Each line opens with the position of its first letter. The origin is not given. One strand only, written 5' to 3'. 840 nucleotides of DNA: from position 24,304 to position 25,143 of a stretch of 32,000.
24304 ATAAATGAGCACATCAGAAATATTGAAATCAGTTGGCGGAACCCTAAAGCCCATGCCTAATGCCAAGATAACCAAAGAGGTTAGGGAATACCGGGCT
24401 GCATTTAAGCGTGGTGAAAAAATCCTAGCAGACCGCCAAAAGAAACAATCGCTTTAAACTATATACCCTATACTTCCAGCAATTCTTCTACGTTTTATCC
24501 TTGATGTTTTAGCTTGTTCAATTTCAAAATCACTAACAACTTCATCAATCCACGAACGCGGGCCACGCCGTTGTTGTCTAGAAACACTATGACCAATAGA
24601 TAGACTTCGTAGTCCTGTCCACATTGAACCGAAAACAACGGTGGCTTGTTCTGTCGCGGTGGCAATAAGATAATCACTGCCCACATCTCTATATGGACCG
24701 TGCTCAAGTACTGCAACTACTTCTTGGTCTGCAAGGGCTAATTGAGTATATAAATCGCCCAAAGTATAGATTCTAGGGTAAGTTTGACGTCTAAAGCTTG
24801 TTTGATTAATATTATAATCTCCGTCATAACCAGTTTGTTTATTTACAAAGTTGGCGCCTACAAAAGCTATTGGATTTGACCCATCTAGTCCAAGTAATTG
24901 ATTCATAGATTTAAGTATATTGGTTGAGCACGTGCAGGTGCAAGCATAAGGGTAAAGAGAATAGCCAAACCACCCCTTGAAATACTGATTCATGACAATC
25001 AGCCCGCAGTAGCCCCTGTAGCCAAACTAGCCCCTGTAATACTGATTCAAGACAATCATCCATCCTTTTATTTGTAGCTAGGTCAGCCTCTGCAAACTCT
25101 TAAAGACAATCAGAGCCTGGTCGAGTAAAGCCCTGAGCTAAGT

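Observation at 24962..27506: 43-bp perfect inverted repeat with long diverged arms enclosing a wHTH + Fic gene pair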

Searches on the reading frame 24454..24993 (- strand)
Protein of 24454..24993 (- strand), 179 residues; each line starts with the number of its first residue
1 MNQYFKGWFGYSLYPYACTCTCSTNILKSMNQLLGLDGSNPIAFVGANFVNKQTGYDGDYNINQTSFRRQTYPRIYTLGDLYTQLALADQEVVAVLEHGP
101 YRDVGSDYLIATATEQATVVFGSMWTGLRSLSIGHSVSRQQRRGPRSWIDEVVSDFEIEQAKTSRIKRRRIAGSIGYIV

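Call 8: search_protein_families(library=pfam, proteins=[window:24454-24993:-], max_evalue=0.01)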
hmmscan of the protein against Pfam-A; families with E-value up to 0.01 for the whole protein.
window:24454-24993:- (179 aa): 0 families

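Call 9: search_protein_families(library=ncbifam, proteins=[window:24454-24993:-], max_evalue=0.01)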
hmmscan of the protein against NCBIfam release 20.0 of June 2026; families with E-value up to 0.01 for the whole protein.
window:24454-24993:- (179 aa): 0 families

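Call 13: find_encoding_contigs(protein=window:24454-24993:-, flank=10000, max_places=10)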
Protein window:24454-24993:- (179 aa): 9 contigs read that carry it; 8 places shown.
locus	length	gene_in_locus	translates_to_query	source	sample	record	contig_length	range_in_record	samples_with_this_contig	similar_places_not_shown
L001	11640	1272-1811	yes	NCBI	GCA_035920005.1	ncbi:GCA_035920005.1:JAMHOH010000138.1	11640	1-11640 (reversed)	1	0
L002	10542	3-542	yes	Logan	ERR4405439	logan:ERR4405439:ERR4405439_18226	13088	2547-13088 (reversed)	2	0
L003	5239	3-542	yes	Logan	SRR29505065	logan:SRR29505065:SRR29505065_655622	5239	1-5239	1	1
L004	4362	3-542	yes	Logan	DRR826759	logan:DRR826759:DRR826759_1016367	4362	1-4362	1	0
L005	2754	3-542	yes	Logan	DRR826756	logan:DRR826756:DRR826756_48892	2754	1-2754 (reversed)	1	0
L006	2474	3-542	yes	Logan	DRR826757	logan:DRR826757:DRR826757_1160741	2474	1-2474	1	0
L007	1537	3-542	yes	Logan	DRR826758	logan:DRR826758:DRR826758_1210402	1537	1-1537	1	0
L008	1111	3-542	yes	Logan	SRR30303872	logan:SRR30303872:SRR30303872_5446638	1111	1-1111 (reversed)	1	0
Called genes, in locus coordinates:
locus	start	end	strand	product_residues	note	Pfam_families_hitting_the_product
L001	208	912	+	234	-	-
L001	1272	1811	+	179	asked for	-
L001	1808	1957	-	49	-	-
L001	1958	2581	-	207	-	-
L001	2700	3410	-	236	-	-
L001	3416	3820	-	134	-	-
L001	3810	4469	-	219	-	-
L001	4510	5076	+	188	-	PF02660:G3P_acyltransf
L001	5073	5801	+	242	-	PF01148:CTP_transf_1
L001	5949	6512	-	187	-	PF04203:Sortase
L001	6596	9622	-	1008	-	PF00059:Lectin_C, PF07581:Glug (faint)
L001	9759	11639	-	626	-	?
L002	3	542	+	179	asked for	?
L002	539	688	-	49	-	-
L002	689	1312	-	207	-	-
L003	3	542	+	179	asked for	?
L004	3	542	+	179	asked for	?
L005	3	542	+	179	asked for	?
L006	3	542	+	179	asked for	?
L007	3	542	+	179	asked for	?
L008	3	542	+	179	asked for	?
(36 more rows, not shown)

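Call 18: find_homologous_proteins(query=window:24454-24993:-, max_evalue=0.001)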
Query window:24454-24993:- (179 aa): 3 proteins with E <= 0.001 among 34 candidates.
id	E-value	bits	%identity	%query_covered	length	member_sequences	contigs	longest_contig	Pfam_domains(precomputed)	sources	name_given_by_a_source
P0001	4.7e-93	328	100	84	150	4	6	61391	-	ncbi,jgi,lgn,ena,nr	ncbi:hypothetical protein KBB49_00215 [Candidatus Saccharibacteria bacterium]|jgi:hypothetical prote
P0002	8.7e-56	206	67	84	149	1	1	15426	-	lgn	-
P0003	2.2e-51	192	60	84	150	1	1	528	-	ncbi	-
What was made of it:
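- X homologs are 149-150 aa (call 18).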

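Call 19: find_encoding_contigs(protein=P0001, flank=10000, max_places=10)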
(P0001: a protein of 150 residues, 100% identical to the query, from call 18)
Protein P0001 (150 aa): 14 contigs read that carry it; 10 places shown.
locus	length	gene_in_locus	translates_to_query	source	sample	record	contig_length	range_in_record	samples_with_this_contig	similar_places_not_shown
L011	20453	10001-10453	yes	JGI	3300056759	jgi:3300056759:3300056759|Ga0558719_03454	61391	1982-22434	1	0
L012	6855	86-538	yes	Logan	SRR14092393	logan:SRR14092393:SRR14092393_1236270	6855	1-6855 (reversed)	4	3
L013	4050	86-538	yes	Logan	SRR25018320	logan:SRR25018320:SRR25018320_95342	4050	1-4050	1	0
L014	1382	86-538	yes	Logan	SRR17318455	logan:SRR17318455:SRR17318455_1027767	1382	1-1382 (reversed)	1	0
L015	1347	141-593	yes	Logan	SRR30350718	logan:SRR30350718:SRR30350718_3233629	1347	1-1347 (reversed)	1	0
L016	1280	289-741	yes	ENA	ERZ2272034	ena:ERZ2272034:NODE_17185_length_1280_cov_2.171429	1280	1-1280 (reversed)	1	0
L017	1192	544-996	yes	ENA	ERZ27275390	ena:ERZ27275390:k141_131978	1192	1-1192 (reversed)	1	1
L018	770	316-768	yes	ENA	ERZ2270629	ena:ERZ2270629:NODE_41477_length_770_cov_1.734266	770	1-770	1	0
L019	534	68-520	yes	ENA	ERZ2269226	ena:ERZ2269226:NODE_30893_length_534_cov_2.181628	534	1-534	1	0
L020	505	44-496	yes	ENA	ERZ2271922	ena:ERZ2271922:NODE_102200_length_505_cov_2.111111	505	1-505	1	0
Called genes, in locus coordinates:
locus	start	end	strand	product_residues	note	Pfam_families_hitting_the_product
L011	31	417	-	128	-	PF01381:HTH_3, PF12844:HTH_19, PF13443:HTH_26, PF13560:HTH_31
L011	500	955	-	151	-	-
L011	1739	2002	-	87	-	-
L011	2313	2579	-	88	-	-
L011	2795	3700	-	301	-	PF07669:Eco57I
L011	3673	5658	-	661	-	PF25120:DUF7814 (weak), PF02384:N6_Mtase (faint)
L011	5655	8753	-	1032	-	PF13091:PLDc_2 (weak), PF00270:DEAD (faint), PF04851:ResIII (faint), PF00176:SNF2-rel_dom, PF00271:Helicase_C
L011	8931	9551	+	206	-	-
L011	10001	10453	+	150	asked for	-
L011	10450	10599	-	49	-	-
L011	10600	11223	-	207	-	-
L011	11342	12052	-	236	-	-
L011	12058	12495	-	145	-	-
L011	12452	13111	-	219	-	-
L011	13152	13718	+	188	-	PF02660:G3P_acyltransf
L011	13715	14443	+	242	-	PF01148:CTP_transf_1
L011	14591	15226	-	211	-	PF04203:Sortase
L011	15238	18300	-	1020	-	PF00059:Lectin_C, PF07581:Glug (faint)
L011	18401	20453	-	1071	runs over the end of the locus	PF00580:UvrD-helicase, PF01443:Viral_helicase1 (faint), PF13245:AAA_19, PF13604:AAA_30 (faint), PF13361:UvrD_C, PF13538:UvrD_C_2 (faint), PF12705:PDDEXK_1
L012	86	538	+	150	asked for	-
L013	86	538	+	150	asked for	-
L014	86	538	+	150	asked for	-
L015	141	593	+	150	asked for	-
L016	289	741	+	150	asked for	-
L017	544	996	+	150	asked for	-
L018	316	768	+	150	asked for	?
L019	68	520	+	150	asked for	-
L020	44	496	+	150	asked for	-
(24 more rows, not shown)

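Call 20: find_encoding_contigs(protein=P0002, flank=10000, max_places=6)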
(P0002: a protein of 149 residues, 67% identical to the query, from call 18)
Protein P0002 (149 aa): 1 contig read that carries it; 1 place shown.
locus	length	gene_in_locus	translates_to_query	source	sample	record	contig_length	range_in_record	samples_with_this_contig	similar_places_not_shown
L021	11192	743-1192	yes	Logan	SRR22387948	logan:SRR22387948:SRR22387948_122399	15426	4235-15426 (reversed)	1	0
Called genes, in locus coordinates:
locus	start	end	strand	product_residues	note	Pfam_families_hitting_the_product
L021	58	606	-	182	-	-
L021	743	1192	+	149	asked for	-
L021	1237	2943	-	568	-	-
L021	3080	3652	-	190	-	-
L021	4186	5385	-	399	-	PF02661:Fic (weak)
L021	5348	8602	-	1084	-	PF00580:UvrD-helicase, PF13245:AAA_19, PF13361:UvrD_C, PF13538:UvrD_C_2 (faint), PF12705:PDDEXK_1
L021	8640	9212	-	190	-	-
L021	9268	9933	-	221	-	-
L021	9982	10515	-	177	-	-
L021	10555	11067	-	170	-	PF01625:PMSR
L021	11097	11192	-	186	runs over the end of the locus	-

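Call 21: find_encoding_contigs(protein=P0003, flank=10000, max_places=6)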
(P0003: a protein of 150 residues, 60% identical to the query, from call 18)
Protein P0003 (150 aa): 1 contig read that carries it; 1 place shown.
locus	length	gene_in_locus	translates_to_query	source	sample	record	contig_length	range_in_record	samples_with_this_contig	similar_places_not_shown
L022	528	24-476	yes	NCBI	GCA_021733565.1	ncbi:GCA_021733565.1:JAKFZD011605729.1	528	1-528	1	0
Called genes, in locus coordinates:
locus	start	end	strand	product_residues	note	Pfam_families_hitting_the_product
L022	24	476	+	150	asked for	-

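Call 64: search_protein_families(library=pfam, proteins=[L021:58-606:-, L021:1237-2943:-], max_evalue=0.01)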
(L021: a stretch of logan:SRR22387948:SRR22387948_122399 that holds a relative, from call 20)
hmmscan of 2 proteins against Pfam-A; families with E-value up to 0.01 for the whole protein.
L021:58-606:- (182 aa): 0 families

L021:1237-2943:- (568 aa): 0 families

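Call 67: search_solved_structures(query=window:24454-24906:-, max_evalue=1)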
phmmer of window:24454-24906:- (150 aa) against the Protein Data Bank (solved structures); distinct sequences matched with E-value up to 1: 1.
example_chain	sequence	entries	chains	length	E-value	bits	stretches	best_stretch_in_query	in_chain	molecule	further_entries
3ewk_A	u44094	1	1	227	0.7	13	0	48-125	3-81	Sensor protein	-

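Call 68: search_protein_families(library=padloc, proteins=[window:24454-24906:-], max_evalue=0.01)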
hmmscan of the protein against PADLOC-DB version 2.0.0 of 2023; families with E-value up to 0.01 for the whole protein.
window:24454-24906:- (150 aa): 0 families

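Call 69: search_protein_families(library=pfam, proteins=[L011:8931-9551:+, L011:500-955:-, L011:1739-2002:-, L011:2313-2579:-], max_evalue=0.01)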
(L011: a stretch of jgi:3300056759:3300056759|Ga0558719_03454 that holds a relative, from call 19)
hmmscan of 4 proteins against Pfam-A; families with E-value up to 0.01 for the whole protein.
L011:8931-9551:+ (206 aa): 2 families
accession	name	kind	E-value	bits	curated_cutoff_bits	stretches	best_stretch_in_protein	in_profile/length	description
PF01498.24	HTH_Tnp_Tc3_2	-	0.0012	19.5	31.5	0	101-133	40-71/72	Transposase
PF13412.12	HTH_24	-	0.0023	17.9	21.9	1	158-189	11-42/48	Winged helix-turn-helix DNA-binding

L011:500-955:- (151 aa): 0 families

L011:1739-2002:- (87 aa): 0 families

L011:2313-2579:- (88 aa): 0 families
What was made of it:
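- A weak Tc3-type HTH hit in the L011 protein (E = 0.0012, below Pfam's cut-off, call 69). No transposase domain (calls 8, 69).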

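Call 75: predict_structure(alignment_id=A7)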
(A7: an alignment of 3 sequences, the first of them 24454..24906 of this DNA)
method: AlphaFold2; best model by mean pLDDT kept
length: 150 residues; sequences in the alignment: 3
mean_pLDDT: 67.9   pTM: 0.60
mean pLDDT of the five models: 67.9, 62.9, 45.7, 33.1, 30.3
residues with pLDDT >= 90: 0; 70-90: 84; 50-70: 45; < 50: 21
segments of 3 or more residues with pLDDT < 50: 1-3, 136-150
pLDDT, mean of each block of 10 residues (from residue 1): 48 80 80 83 81 84 76 57 76 68 62 62 77 54 32
secondary structure, 60 per line:
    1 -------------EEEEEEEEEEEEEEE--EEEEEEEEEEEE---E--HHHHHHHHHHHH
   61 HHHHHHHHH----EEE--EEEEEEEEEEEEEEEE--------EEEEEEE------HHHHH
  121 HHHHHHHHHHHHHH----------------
elements in order: E14-28 E31-42 H49-69 E74-76 E79-94 E103-109 H116-134
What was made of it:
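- Tried and rejected: The AF2 model has pLDDT 68 (call 75).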

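Call 77: fold_search(model_id=the predicted structure, library=pdb)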
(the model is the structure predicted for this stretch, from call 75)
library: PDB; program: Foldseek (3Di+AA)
matches with E <= 10: 664; with E <= 0.001: 0
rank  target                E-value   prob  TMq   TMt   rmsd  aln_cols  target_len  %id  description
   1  4hx3_F                4.8e-02  0.15  0.17  0.21  11.6       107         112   13  Crystal structure of Streptomyces caespitosus sermetstatin in complex with S. caespitosus snapalysin (released 2012-12-05)
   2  4ffe_X                6.5e-02  0.10  0.14  0.14  14.2       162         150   12  The structure of cowpox virus CPXV018 (OMCP) (released 2012-06-20)
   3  6tmr                  9.9e-02  0.14  0.18  0.10  10.2       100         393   13  Mokola virus glycoprotein, monomeric post-fusion conformation (released 2020-02-19)
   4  8erm_A                9.9e-02  0.06  0.12  0.11  18.4       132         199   12  Crystal structure of FliC D2/D3 domains from Pseudomonas aeruginosa PAO1 (released 2023-05-17)
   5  4hx2_D                1.2e-01  0.12  0.17  0.21  11.8       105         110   13  Crystal structure of Streptomyces caespitosus sermetstatin in complex with Bacillus licheniformis subtilisin (released 2012-12-05)
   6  6j4q_A                1.4e-01  0.28  0.30  0.21   8.7       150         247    7  Structural basis of tubulin detyrosination by vasohibins-SVBP enzyme complex and functional implications (released 2019-05-01)
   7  4pdc_E                1.4e-01  0.10  0.17  0.17  14.1       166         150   10  Crystal structure of Cowpox virus CPXV018 (OMCP) bound to human NKG2D (released 2014-05-21)
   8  5i2m_C                1.5e-01  0.08  0.13  0.08  11.3       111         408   12  CRYSTAL STRUCTURE OF VSV-INDIANA (MUDD-SUMMERS STRAIN) GLYCOPROTEIN UNDER ITS ACIDIC CONFORMATION (released 2016-02-24)
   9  1jfm_A                1.5e-01  0.06  0.14  0.13  16.4       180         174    9  CRYSTAL STRUCTURE OF MURINE NK CELL LIGAND RAE-1 BETA (released 2002-02-20)
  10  5i2m_A                1.7e-01  0.10  0.17  0.09  10.0       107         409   10  CRYSTAL STRUCTURE OF VSV-INDIANA (MUDD-SUMMERS STRAIN) GLYCOPROTEIN UNDER ITS ACIDIC CONFORMATION (released 2016-02-24)
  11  5i2m_B                1.8e-01  0.07  0.13  0.08  11.3       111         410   12  CRYSTAL STRUCTURE OF VSV-INDIANA (MUDD-SUMMERS STRAIN) GLYCOPROTEIN UNDER ITS ACIDIC CONFORMATION (released 2016-02-24)
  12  4r7x_B                2.1e-01  0.07  0.14  0.14  11.2       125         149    7  Crystal structure of N-lobe of human ARRDC3(1-180) (released 2014-10-01)
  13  5i2s_A                2.2e-01  0.06  0.15  0.08  14.3       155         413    6  PREFUSION FORM OF THE VESICULAR STOMATITIS VIRUS GLYCOPROTEIN G ECTODOMAIN (released 2016-03-02)
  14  6tit                  2.3e-01  0.12  0.22  0.11  11.8       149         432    9  VSV G_440 (released 2020-09-02)
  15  4r7x_A                2.3e-01  0.11  0.21  0.21  17.1       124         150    5  Crystal structure of N-lobe of human ARRDC3(1-180) (released 2014-10-01)
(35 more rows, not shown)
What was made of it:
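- Tried and rejected: Foldseek against the PDB gave nothing (best E = 0.05, TM < 0.3, call 77).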
